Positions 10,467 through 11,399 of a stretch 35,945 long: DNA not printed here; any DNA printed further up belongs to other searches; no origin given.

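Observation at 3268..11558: A podovirus-like genome carries both a recombinase/excisionase-like module and a ParA-RHH partition operon, suggesting a phage-plasmid or dual lysogeny strategy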

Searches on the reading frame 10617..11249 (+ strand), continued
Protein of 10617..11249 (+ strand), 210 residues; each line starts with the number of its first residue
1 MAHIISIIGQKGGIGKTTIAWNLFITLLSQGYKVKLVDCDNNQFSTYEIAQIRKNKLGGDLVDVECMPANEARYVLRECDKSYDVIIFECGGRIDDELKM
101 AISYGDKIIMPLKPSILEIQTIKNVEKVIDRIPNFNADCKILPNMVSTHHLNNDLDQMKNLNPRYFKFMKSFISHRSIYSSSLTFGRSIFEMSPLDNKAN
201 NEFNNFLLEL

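Call 67: find_related_loci(query=A3, collection=genome_contigs, flank=10000)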
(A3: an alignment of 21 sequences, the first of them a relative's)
Query A3 (199 aa) in genome_contigs; peptide patterns used: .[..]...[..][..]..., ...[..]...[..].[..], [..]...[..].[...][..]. (x = any residue, [..] = any of these).
600 stretches matched a pattern (row limit reached: there are more); 580 encode a relative of the query (tblastn E <= 1e-3); the best 80 are kept; 80 distinct loci.
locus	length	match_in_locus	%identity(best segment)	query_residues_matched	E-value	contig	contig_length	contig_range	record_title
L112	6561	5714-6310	48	2-196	5e-53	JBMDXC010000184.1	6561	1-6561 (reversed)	MAG: Candidatus Entotheonellaceae bacterium isolate FBaNitSoil1_14 FBaNitSoil1_contig184, whole genome shotgun sequence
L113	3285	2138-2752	44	1-198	8e-51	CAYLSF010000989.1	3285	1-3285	MAG TPA_asm: uncultured Saprospiraceae bacterium isolate SRP135972_co1_130 genome assembly, contig: NODE_53540_length_32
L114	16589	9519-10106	47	5-196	1e-48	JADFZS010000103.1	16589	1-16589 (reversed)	MAG: Magnetococcales bacterium isolate nJSWbin1 nJSW_bin1_NODE_103_length_16589_cov_4.222929, whole genome shotgun seque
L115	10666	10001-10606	43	2-198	2e-47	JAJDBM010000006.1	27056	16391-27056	MAG: Nitrospirales bacterium isolate OFTM51 OFTM51_5, whole genome shotgun sequence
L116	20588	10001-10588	40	5-193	2e-43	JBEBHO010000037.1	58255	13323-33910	MAG: Nitrospira sp. isolate ATF_24 NODE_124_length_58255_cov_5.541457, whole genome shotgun sequence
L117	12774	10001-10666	36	5-193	1e-39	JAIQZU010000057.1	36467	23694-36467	MAG: Candidatus Scalindua sp. isolate OFTM1 OFTM1_56, whole genome shotgun sequence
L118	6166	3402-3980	38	5-195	3e-37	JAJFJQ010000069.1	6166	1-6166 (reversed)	MAG: Gammaproteobacteria bacterium isolate OFTM106 OFTM106_68, whole genome shotgun sequence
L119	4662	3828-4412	37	3-195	3e-36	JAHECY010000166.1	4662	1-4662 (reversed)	MAG: Gammaproteobacteria bacterium isolate Ww183 NODE_60551_length_4662_cov_3.862145, whole genome shotgun sequence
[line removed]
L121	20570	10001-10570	36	4-189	4e-35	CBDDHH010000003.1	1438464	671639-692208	MAG: Alphaproteobacteria bacterium isolate b5af9e93-4622-40f5-96f9-fc991f5198e7 genome assembly, contig: contig_3, whole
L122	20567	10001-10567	37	5-191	1e-34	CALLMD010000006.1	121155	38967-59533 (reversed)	MAG: uncultured Hellea sp. isolate L4_Bin_Bin_19_1 genome assembly, contig: c_000000882403, whole genome shotgun sequenc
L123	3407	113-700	35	3-196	1e-34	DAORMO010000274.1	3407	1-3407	MAG TPA_asm: Terricaulis sp. isolate AMR_MDS_5471 NODE_20948_length_3407_cov_3.193317, whole genome shotgun sequence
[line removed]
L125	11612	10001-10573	36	4-192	1e-34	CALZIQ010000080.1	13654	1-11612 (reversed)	MAG: uncultured Chromatiaceae bacterium isolate FO_M_Gamma_048.3 genome assembly, contig: NODE_365_length_13654_cov_2.46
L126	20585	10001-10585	35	4-196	3e-34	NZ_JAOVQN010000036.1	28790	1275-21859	Ruegeria marisflavi strain WL0004 NODE_36_length_28790_cov_175.600982, whole genome shotgun sequence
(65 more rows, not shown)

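Call 69: search_dna_similar(query=L006:3816-5207:-, collection=phages, mode=protein, max_rows=25, max_evalue=1e-20)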
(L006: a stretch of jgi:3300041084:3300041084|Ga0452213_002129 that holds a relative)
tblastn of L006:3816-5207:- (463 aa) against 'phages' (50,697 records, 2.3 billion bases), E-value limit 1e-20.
Records with a match: 466; places in all: 467; records where one place covers at least 80% of the query: 314.
Best place of each record, by identity: <60% 466.
By first word of the organism name: Pseudomonas 100; Arthrobacter 72; Salmonella 48; Escherichia 45; Xanthomonas 23; Vibrio 23; Stenotrophomonas 22; Achromobacter 20; Acinetobacter 15; Bacteriophage 11; and 33 more.
By host as written in the record: Arthrobacter sp. ATCC 21022 54; - 45; Pseudomonas aeruginosa 38; Pseudomonas aeruginosa PAO1 29; Escherichia coli 19; Salmonella enterica subsp. enterica serovar Enteritidis PT1 14; Stenotrophomonas maltophilia 11; Bordetella bronchiseptica ATCC 10580 9; and 127 more.
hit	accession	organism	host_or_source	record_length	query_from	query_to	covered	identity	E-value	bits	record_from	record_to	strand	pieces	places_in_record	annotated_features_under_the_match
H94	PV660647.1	Salmonella phage vB_SE1_KM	Salmonella enterica subsp. enterica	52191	1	439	95%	43.8%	4e-113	372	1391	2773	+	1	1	terminase large subunit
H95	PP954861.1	Pseudomonas phage Lebethron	Pseudomonas taiwanensis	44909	1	439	95%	43.7%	2e-103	343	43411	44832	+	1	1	similar to terminase large subunit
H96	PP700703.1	Erwinia phage SOI901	Erwinia sp. TAC1.XII.93.8 (de Vries et ...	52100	1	439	95%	43.7%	3e-112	369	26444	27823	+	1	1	hypothetical protein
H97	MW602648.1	Escherichia phage vB_EcoM_fHy-Eco03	Escherichia coli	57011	1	439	95%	43.6%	4e-114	374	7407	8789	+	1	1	putative structrural protein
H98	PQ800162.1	Klebsiella phage Kpn_R1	Klebsiella pneumoniae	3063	1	439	95%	43.5%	2e-118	375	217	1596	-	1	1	record has no annotation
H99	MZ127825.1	Salmonella phage S1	Salmonella enterica subsp enterica ...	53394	1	439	95%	43.5%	3e-114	375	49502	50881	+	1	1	putative terminase large subunit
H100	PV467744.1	Salmonella phage PK3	Salmonella sp.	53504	1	439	95%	43.5%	3e-114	375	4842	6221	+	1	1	terminase large subunit protein | hypothetical protein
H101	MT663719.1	Salmonella phage S144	Salmonella enterica subsp. enterica ...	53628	1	439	95%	43.5%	3e-114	375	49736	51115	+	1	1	putative terminase large subunit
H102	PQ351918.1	Salmonella phage VB_ST-SA173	Salmonella enterica SA173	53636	1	439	95%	43.5%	3e-114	375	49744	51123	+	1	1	terminase large subunit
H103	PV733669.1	Escherichia phage ES2-BCU-3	Escherichia coli (multidrug-resistant ...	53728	1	439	95%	43.5%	3e-114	375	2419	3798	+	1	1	terminase large subunit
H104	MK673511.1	Salmonella phage ZCSE2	Salmonella enterica subsp. enterica ...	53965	1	439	95%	43.5%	3e-114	375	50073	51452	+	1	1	hypothetical protein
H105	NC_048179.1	Salmonella phage ZCSE2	Salmonella enterica subsp. enterica ...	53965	1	439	95%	43.5%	3e-114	375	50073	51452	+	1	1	terminase large subunit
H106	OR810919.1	Klebsiella phage VB_KpM-AEV23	Klebsiella pneumoniae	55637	1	439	95%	43.5%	3e-114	375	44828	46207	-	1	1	terminase large subunit | promoter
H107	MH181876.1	Salmonella phage vB_SalM-LPSEYT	Salmonella enteritidis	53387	1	439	95%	43.5%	2e-113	372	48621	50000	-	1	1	terminase large subunit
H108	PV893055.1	Escherichia phage vB_EcoBD_211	Escherichia coli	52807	1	439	95%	43.3%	3e-113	372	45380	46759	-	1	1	record has no annotation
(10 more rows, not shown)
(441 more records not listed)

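Call 115: find_related_loci(query=A3, collection=viral_contigs, flank=10000)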
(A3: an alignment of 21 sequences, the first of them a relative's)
Query A3 (199 aa) in viral_contigs; peptide patterns used: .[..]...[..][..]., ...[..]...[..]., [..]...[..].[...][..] (x = any residue, [..] = any of these).
126 stretches matched a pattern; 6 encode a relative of the query (tblastn E <= 1e-3); 6 distinct loci.
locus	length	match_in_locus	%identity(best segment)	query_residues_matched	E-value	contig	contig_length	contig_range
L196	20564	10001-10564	41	3-191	3e-40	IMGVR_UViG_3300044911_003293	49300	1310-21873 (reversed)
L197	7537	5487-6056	34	5-192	1e-32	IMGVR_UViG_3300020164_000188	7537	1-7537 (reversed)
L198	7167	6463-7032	34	5-192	1e-32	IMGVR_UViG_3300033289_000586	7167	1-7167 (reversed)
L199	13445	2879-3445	34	7-193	8e-31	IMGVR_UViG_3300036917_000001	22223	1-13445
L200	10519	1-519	35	25-195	2e-27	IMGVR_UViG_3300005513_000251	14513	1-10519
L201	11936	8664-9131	32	39-192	1e-23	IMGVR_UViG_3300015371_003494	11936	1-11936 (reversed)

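Call 119: search_protein_families(library=pfam, max_evalue=0.1, proteins=[L196:9664-10017:+, L196:17721-18089:-, L196:9327-9560:-, L196:8619-9059:-, L196:7979-8638:-, L196:19376-20011:-, L196:16073-17053:-, L196:12700-13935:-, L196:11607-12014:-])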
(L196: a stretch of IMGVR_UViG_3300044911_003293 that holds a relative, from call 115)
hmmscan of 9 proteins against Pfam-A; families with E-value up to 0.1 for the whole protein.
L196:9664-10017:+ (117 aa): 2 families
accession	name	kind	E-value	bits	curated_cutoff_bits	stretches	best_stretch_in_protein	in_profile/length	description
PF02838.20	Glyco_hydro_20b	-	0.042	15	26.1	1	2-52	38-83/124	Glycosyl hydrolase family 20, domain 2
PF24735.1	DUF7686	-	0.06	13.7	24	0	33-72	28-69/73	Domain of unknown function (DUF7686)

L196:17721-18089:- (122 aa): 1 family
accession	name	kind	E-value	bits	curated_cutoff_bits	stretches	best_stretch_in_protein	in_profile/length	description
PF16309.10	DUF4951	-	0.096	13.3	27.3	0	23-82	43-98/99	Domain of unknown function (DUF4951)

L196:9327-9560:- (77 aa): 0 families

L196:8619-9059:- (146 aa): 1 family
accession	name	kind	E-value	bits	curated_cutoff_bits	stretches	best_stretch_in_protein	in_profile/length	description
PF05866.16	RusA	-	0.02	16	22.8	1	93-128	80-115/124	Endodeoxyribonuclease RusA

L196:7979-8638:- (219 aa): 0 families

L196:19376-20011:- (211 aa): 3 families
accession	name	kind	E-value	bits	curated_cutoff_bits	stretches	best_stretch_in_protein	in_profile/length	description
PF00551.24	Formyl_trans_N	-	1.4e-06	28.6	26.1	1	51-118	88-156/181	Formyl transferase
PF21553.2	Formyl_trans_C_2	-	0.00025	21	27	1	168-211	2-44/58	Methionyl-tRNA formyltransferase, C-terminal domain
PF18030.7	Rimk_N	-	0.05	14.4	26.4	1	1-36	1-34/94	RimK PreATP-grasp domain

L196:16073-17053:- (326 aa): 1 family
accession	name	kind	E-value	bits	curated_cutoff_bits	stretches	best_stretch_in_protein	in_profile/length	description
PF03837.19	RecT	-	3.5e-19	69.6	24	1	28-199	10-190/198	RecT family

L196:12700-13935:- (411 aa): 3 families
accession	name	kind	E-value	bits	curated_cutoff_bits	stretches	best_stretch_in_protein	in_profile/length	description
PF23559.1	WH_DRP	-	0.01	16.3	27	1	40-59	28-47/71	Disease resistance protein Winged helix domain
PF09861.14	Lar_N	-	0.015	14.9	23.3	1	210-271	59-118/204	Lactate racemase N-terminal domain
PF12643.12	MazG-like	-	0.056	14.1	27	0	111-141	48-78/85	MazG-like family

L196:11607-12014:- (135 aa): 0 families

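Call 120: search_protein_families(library=pfam, max_evalue=0.01, proteins=[L001:978-2609:-, L001:2567-2947:-, L001:2869-3324:-, L001:3334-3687:-, L001:3984-4334:-, L001:4356-4643:-, L001:4640-5074:-, L001:5302-5607:-, L001:144-509:-, L001:5738-6181:+])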
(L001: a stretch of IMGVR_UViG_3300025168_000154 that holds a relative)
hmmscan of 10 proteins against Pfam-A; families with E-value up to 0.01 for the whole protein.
L001:978-2609:- (543 aa): 3 families
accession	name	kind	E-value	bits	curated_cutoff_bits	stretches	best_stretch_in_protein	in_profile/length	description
PF01555.25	N6_N4_Mtase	-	2.6e-35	122.8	26.7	1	207-507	3-220/221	DNA methylase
PF02195.25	ParB_N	-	0.0033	17.9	26.3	1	25-79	4-63/95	ParB N-terminal domain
PF18035.6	Bap31_Bap29_C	-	0.0059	17.1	30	0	391-418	14-41/52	Bap31/Bap29 cytoplasmic coiled-coil domain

L001:2567-2947:- (126 aa): 0 families

L001:2869-3324:- (151 aa): 0 families

L001:3334-3687:- (117 aa): 0 families

L001:3984-4334:- (116 aa): 0 families

L001:4356-4643:- (95 aa): 0 families

L001:4640-5074:- (144 aa): 1 family
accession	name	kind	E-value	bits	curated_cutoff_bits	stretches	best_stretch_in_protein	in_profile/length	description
PF13551.12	HTH_29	-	0.0027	18.2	28.1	0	39-62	10-34/64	Winged helix-turn helix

L001:5302-5607:- (101 aa): 0 families

L001:144-509:- (121 aa): 0 families

L001:5738-6181:+ (147 aa): 0 families

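Call 121: search_solved_structures(query=A1, max_evalue=0.00001)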
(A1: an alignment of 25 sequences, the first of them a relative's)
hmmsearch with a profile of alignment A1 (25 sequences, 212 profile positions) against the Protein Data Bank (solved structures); distinct sequences matched with E-value up to 0.00001: 22.
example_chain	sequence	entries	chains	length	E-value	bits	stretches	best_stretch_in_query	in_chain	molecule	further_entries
4dzz_A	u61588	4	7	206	8.9e-19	71.1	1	3-211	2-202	Plasmid partitioning protein ParF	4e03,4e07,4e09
5u1g_D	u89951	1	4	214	1e-18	70.9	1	3-211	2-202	ParA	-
7dut_A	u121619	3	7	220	6.2e-12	48.8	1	4-141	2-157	SOJ protein (Soj)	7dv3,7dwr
2xj4_A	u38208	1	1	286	4.6e-10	42.7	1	4-132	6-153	MIPZ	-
2xit_A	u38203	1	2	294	5.1e-10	42.5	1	4-131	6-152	MIPZ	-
6iub_A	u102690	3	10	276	9.8e-10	41.6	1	1-58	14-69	SpoOJ regulator (Soj)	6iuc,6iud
4v03_A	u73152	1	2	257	1.3e-09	41.1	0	1-40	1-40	SITE-DETERMINING PROTEIN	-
8ray_B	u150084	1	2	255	1.3e-09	41.1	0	3-39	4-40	ParA family protein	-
2xj9_A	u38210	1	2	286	1.1e-08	38.2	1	4-132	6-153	MIPZ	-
8jmj_A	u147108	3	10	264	1.4e-08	37.8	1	1-54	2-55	SpoOJ regulator (Soj)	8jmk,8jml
4v02_A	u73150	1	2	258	1.6e-08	37.6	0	1-38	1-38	SITE-DETERMINING PROTEIN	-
1ion_A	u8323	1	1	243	6.4e-08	35.6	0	1-40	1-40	PROBABLE CELL DIVISION INHIBITOR MIND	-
5j1j_A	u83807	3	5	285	1.1e-07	34.9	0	3-40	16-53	Site-determining protein | Transcriptional antiactivator FleN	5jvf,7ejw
4pfs_A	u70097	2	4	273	1.5e-07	34.4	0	1-42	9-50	Cobyrinic Acid a,c-diamide synthase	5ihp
8pb9_A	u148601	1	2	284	5.9e-07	32.5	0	3-38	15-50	Antiactivator FleN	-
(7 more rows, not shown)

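Call 126: find_encoding_contigs(protein=P0032, flank=4000, max_places=10)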
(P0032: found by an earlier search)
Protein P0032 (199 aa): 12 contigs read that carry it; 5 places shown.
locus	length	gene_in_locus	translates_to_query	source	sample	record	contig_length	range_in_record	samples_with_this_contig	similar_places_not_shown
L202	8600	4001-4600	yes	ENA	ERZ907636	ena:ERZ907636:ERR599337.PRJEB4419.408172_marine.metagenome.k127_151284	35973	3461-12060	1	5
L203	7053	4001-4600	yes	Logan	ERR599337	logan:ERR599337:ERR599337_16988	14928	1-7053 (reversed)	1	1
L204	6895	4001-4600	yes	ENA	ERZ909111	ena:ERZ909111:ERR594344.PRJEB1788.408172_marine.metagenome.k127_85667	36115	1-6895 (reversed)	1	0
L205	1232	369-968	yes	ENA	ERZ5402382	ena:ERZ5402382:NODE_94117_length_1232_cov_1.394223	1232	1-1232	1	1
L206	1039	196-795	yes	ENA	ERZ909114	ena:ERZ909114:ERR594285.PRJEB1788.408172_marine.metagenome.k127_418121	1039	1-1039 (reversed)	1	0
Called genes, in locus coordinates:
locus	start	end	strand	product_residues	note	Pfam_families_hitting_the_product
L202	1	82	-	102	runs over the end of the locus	PF20901:Sf6_terminase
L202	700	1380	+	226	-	-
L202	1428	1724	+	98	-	-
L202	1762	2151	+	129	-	-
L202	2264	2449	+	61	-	-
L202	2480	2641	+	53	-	-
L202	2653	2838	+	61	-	-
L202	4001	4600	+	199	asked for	PF00589:Phage_integrase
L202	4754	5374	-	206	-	-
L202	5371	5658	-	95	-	-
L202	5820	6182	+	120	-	-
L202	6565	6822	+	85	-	-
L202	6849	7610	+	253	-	-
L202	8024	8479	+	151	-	-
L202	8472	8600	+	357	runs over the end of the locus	PF11638:DnaA_N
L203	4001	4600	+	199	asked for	PF00589:Phage_integrase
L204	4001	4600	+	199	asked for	PF00589:Phage_integrase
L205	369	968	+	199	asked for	PF00589:Phage_integrase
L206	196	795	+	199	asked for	PF00589:Phage_integrase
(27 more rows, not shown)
